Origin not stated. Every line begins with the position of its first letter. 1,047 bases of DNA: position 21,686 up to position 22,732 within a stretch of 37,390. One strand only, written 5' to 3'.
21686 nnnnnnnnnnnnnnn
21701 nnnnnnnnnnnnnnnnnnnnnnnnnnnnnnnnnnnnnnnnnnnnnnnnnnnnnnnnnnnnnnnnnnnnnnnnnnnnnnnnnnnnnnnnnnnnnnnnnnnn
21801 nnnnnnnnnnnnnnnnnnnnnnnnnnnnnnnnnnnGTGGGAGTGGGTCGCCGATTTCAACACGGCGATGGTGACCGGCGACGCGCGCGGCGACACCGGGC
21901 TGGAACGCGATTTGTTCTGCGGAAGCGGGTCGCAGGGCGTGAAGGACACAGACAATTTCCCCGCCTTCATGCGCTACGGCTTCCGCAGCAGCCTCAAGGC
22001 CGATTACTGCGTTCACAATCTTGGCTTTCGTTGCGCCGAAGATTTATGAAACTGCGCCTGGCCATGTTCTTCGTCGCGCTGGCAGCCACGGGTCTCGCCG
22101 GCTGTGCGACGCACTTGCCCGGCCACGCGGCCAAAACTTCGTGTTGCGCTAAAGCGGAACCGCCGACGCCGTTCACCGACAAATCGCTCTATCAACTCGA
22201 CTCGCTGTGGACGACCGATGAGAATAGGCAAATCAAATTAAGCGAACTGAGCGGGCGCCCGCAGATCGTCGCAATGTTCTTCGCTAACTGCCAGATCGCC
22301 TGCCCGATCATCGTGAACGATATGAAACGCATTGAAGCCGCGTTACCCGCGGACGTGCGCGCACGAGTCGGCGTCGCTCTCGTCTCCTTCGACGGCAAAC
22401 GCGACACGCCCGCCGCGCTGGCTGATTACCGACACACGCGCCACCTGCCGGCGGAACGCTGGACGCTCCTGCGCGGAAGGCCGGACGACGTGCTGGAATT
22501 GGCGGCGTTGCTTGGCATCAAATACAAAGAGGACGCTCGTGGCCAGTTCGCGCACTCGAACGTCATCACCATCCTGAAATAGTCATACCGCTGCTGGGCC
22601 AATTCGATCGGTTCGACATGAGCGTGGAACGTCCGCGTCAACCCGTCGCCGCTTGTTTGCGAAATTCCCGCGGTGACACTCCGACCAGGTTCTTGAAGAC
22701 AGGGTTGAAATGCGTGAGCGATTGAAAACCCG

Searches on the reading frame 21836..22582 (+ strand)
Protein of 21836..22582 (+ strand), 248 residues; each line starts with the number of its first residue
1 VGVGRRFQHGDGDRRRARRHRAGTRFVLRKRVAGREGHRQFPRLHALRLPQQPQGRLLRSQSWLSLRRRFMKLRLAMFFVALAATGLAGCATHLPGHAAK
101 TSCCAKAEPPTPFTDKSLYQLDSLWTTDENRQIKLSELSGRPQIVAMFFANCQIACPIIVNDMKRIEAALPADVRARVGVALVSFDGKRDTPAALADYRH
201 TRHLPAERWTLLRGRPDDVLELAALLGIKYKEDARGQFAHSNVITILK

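Call 83: search_protein_families(library=pfam, proteins=[window:21836-22582:+], max_evalue=0.5)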
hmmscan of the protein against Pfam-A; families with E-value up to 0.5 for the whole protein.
window:21836-22582:+ (248 aa): 1 family
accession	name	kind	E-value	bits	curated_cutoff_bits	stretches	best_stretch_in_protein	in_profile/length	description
PF02630.20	SCO1-SenC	-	2.1e-13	50.8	22.8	1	128-242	9-123/134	SCO1/SenC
